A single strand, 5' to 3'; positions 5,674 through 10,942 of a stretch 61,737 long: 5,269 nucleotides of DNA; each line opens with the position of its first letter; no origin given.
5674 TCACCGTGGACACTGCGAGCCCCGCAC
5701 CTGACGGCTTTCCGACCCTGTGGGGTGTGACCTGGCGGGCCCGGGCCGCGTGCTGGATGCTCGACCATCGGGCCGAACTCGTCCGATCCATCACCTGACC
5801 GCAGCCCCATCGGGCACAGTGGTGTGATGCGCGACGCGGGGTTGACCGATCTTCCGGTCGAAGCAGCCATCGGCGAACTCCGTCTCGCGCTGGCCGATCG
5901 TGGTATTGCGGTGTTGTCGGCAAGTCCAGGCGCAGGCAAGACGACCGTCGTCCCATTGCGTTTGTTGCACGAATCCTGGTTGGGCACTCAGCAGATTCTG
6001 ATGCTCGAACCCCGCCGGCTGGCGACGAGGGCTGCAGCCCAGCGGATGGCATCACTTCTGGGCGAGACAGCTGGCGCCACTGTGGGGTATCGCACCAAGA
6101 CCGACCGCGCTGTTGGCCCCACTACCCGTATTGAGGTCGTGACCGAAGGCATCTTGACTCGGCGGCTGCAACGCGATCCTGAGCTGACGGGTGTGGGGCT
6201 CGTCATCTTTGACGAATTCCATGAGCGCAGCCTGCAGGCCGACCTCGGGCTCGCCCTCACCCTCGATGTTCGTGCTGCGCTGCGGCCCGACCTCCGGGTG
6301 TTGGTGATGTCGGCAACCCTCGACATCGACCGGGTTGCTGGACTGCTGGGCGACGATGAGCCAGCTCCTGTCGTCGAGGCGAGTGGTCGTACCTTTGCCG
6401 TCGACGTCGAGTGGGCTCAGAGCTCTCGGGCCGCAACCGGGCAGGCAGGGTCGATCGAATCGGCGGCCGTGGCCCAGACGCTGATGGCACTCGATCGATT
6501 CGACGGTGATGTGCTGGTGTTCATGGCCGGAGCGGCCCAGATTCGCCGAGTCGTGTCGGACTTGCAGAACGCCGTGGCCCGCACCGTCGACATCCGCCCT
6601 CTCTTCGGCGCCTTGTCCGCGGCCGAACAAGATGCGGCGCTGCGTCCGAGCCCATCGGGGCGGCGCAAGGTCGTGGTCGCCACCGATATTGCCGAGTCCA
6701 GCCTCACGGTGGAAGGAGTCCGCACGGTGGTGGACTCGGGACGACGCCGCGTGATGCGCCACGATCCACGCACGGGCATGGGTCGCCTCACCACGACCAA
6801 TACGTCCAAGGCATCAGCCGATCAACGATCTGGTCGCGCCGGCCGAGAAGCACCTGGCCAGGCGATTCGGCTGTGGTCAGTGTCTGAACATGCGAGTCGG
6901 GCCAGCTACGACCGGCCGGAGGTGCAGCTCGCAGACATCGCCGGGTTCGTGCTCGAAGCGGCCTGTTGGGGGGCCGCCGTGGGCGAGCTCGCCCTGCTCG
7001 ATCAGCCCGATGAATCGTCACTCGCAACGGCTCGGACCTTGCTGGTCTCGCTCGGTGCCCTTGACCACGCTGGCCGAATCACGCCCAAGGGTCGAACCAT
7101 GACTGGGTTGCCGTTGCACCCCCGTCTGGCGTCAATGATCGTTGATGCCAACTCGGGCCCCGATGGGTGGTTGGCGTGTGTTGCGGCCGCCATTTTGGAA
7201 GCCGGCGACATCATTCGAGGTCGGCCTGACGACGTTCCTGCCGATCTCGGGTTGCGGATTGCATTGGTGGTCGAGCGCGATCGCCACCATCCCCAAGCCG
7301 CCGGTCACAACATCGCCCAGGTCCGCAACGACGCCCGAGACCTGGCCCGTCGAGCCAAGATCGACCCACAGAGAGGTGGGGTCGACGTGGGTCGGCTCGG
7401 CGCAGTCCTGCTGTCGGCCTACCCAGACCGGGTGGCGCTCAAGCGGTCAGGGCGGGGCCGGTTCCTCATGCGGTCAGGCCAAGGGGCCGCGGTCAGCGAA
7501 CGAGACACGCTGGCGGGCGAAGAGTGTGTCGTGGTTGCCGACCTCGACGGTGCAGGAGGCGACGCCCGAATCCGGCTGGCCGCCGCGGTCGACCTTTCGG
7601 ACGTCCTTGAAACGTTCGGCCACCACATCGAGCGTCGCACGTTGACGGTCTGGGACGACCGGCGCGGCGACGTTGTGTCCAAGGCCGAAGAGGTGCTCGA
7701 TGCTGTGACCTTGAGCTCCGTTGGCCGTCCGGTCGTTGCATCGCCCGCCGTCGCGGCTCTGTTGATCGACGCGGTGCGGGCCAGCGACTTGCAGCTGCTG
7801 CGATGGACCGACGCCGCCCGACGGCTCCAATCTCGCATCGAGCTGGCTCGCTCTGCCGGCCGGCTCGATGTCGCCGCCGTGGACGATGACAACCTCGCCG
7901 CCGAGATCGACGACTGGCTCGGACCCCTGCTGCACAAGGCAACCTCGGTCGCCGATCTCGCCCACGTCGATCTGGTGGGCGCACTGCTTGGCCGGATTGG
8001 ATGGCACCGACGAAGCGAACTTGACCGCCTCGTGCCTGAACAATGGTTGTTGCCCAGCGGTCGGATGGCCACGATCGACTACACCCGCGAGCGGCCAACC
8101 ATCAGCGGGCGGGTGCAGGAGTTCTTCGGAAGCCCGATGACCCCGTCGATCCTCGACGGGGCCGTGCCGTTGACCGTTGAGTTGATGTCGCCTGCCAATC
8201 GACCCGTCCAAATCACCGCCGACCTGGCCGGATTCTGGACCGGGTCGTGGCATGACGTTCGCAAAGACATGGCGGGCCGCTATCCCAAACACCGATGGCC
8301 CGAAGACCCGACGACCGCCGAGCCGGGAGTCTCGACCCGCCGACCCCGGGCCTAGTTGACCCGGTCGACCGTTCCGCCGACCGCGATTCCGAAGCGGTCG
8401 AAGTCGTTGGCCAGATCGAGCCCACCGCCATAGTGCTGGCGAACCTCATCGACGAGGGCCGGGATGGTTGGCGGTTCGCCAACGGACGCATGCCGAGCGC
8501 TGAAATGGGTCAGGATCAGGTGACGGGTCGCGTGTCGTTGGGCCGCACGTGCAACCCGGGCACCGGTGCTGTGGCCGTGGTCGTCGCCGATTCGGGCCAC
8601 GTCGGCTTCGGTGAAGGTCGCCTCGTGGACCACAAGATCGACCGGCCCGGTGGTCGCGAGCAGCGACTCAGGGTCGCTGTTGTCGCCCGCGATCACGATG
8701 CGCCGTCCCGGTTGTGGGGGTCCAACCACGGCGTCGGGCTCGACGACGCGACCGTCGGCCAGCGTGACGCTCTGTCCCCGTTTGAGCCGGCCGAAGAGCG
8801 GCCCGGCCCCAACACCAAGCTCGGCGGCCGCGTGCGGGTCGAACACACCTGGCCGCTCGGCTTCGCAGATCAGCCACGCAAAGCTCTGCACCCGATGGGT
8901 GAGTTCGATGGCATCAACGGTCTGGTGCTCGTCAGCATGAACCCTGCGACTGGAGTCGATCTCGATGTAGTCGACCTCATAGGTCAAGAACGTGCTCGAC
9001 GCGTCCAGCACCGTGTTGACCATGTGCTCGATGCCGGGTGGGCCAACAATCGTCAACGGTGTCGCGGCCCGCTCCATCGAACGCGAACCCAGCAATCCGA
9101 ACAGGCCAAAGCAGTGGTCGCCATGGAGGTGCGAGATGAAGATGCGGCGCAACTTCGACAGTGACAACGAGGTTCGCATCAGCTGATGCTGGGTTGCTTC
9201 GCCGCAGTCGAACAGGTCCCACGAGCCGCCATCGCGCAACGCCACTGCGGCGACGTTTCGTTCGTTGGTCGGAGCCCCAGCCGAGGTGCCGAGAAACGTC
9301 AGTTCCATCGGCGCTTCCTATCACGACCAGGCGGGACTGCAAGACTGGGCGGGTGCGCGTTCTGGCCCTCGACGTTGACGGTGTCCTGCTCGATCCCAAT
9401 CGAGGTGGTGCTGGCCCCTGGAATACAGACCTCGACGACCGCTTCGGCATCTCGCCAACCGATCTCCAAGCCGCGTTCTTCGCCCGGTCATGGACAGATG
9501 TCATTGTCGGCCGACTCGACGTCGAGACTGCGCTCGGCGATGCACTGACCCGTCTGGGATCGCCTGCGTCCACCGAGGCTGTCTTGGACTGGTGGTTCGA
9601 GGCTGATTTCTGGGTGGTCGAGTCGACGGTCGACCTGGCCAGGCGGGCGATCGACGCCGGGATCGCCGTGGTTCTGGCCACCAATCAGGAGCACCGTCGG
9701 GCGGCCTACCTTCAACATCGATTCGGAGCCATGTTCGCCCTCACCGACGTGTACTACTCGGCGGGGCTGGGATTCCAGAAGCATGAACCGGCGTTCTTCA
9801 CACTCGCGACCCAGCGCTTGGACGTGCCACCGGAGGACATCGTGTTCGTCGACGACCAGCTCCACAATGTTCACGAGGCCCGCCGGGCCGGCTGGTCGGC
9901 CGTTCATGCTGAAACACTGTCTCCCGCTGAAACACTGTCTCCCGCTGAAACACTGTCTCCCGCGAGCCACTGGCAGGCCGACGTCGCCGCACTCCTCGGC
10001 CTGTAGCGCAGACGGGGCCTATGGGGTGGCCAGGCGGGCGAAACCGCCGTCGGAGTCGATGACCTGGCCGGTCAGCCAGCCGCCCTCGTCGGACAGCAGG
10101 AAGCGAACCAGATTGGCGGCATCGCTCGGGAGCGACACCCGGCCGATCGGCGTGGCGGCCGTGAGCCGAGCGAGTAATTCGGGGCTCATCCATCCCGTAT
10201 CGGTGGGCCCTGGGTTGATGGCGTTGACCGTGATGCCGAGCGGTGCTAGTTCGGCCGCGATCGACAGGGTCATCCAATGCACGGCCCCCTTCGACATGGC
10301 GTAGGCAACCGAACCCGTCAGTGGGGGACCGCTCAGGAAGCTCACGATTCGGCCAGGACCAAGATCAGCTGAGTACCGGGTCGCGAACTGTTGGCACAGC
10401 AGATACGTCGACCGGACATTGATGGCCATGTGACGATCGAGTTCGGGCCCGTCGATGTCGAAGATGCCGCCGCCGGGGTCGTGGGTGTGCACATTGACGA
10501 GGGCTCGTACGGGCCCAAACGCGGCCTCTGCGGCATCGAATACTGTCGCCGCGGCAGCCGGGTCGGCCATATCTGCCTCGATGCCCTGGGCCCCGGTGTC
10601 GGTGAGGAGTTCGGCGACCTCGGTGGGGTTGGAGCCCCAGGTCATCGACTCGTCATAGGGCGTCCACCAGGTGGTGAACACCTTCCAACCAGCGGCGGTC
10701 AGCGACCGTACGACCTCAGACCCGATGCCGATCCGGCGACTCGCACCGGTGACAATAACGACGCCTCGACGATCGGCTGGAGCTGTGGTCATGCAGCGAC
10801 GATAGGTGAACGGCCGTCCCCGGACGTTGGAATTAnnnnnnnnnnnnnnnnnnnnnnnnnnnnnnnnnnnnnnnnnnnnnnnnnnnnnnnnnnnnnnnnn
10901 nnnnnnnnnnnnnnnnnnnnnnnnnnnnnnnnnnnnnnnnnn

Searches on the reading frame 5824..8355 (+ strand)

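Call 9: search_protein_families(library=pfam, proteins=[window:5824-8355:+])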
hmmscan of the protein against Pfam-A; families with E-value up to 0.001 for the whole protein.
window:5824-8355:+ (843 aa): 5 families
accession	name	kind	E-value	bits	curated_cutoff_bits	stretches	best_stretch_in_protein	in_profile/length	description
PF08482.15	HrpB_C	-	3.5e-47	160.5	25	1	698-829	1-133/133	ATP-dependent helicase C-terminal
PF00271.37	Helicase_C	-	1.5e-10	41.8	23.5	1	223-341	11-108/110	Helicase conserved C-terminal domain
PF00270.35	DEAD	-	5.9e-10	39.6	26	1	29-167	17-161/167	DEAD/DEAH box helicase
PF04408.29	HA2_N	-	5.6e-06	26.7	21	1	404-431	2-29/29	Helicase associated domain (HA2), winged-helix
PF13245.12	AAA_19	-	0.0002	22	25.1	1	25-137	10-104/134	AAA domain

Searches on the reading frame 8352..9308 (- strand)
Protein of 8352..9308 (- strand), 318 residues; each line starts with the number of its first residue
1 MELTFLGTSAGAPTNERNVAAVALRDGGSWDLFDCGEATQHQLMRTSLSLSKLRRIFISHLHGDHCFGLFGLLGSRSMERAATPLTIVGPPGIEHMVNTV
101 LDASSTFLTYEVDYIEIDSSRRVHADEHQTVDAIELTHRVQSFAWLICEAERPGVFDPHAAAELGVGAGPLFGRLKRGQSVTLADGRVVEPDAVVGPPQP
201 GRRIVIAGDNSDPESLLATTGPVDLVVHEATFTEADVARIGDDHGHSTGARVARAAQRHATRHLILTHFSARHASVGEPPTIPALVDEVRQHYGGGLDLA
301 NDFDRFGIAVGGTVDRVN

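Call 58: search_protein_families(library=ncbifam, proteins=[window:8352-9308:-])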
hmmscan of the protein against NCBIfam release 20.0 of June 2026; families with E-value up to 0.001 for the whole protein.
window:8352-9308:- (318 aa): 14 families
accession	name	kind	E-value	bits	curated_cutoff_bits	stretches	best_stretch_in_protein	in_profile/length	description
TIGR02651.1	RNase_Z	equivalog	7.1e-87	291.3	292.95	1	2-274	1-273/302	ribonuclease Z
NF000800.0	PRK00055.1-1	equivalog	3.1e-79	266.1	398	1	1-306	1-303/305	ribonuclease Z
NF000801.0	PRK00055.1-3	equivalog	5e-74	249.1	252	1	1-303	2-298/307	ribonuclease Z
TIGR02649.1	true_RNase_BN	exception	1.4e-65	221.3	563.7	1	2-306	1-302/304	ribonuclease BN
NF000805.0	PRK00055.2-3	equivalog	1.5e-47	162.3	416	1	2-308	5-300/307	ribonuclease Z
NF000804.0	PRK00055.2-1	equivalog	9e-33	113.6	402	1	2-275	5-273/306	ribonuclease Z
NF002558.0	PRK02126.1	subfamily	3.5e-19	69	315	2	26-102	25-95/345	ribonuclease Z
NF041257.1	GntH_guanitoxin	equivalog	1e-16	60.8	333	1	1-95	13-111/374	guanitoxin biosynthesis MBL fold metallo-hydrolase GntH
NF000806.0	PRK00055.2-4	equivalog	5.4e-16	58.6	363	1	1-114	2-118/280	ribonuclease Z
NF041851.1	cyc_nuc_deg_phdiest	equivalog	1.9e-13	50.4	400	2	1-149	1-152/253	cyclic nucleotide-degrading phosphodiesterase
NF011436.0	PRK14866.1-3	equivalog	8.1e-09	34.8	612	1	156-195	381-419/435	hypothetical protein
NF011435.0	PRK14866.1-1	equivalog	1.8e-07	30.5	622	1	154-194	392-431/441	hypothetical protein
NF011437.0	PRK14866.1-5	equivalog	5.6e-07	28.7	1107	1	152-194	451-492/524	hypothetical protein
NF047979.1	lactonase_AidB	equivalog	4.7e-05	22.8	360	1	35-71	77-112/271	AidB family quorum-quenching N-acyl homoserine lactonase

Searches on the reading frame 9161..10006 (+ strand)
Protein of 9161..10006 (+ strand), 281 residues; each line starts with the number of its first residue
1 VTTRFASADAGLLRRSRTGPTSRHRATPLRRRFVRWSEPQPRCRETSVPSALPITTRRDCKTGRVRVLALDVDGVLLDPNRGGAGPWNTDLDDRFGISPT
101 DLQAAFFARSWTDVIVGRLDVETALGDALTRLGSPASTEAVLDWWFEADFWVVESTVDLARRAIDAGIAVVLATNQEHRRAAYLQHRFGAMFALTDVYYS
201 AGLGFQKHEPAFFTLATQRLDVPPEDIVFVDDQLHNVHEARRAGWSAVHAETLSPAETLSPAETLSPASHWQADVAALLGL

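Call 9: search_protein_families(library=pfam, proteins=[window:9161-10006:+])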
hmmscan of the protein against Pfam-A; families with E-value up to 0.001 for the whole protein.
window:9161-10006:+ (281 aa): 3 families
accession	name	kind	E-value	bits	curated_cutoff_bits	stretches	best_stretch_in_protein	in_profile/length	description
PF00702.32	Hydrolase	-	2e-11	45.1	26.4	1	65-244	1-191/191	haloacid dehalogenase-like hydrolase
PF13242.12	Hydrolase_like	-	0.00014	22.2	22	1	206-248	3-46/75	HAD-hyrolase-like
PF13419.12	HAD_2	-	0.00038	21.1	23.8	1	71-248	4-176/178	Haloacid dehalogenase-like hydrolase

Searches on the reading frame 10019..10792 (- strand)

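Call 9: search_protein_families(library=pfam, proteins=[window:10019-10792:-])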
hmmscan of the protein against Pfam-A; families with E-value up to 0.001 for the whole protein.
window:10019-10792:- (257 aa): 2 families
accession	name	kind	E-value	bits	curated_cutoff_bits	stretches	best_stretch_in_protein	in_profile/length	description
PF13561.12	adh_short_C2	-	1.6e-36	126.5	27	1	16-251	1-235/236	Enoyl-(Acyl carrier protein) reductase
PF00106.31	adh_short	-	3.4e-27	95.6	26.6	1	11-202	2-187/195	short chain dehydrogenase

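Call 58: search_protein_families(library=ncbifam, proteins=[window:10019-10792:-])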
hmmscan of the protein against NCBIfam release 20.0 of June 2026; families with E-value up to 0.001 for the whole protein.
window:10019-10792:- (257 aa): 195 families (the best 25 are shown)
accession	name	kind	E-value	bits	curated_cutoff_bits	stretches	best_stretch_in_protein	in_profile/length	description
NF009389.0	PRK12748.1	subfamily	8.7e-74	248.1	286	1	11-253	7-256/256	SDR family oxidoreductase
NF009499.0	PRK12859.1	subfamily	1.7e-70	237.2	366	1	11-253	9-258/258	SDR family oxidoreductase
NF005559.1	PRK07231.1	subfamily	4.5e-41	141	215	1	11-251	6-247/249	glucose 1-dehydrogenase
NF005853.0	PRK07774.1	equivalog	1.7e-30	106.2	303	1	11-251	8-246/250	SDR family oxidoreductase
NF047420.2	EF_P_mod_YmfI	equivalog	2.1e-30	106.2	238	1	12-251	2-235/236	elongation factor P 5-aminopentanone reductase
NF005400.0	PRK06947.1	equivalog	3.8e-30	104.9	367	1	8-250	5-251/252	SDR family oxidoreductase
NF009466.0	PRK12826.1-2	subfamily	7.9e-30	104.1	222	1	11-252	5-245/248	3-oxoacyl-ACP reductase FabG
NF004198.0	PRK05653.1-3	equivalog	2.2e-29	102.6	296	1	11-251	9-246/248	3-oxoacyl-ACP reductase FabG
NF006597.0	PRK09134.1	equivalog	2.1e-28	99.3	281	1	5-250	8-246/261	SDR family oxidoreductase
NF004847.0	PRK06198.1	subfamily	2.8e-28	98.9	240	1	11-248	9-252/269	oxidoreductase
NF006070.0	PRK08213.1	subfamily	3.9e-28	98.7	279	1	11-251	14-256/259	gluconate 5-dehydrogenase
TIGR01830.1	3oxo_ACP_reduc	equivalog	8.3e-28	97.7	297.75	1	12-251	1-238/239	3-oxoacyl-[acyl-carrier-protein] reductase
NF009464.0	PRK12824.1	subfamily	3.1e-27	95.8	269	1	11-251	4-242/245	3-oxoacyl-ACP reductase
NF047923.1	pyridox_DH_SDR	equivalog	4.8e-27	95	325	1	11-253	5-242/243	pyridoxal 4-dehydrogenase, SDR-type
TIGR01829.1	AcAcCoA_reduct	subfamily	2.3e-26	92.9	302.1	1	11-250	2-239/242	acetoacetyl-CoA reductase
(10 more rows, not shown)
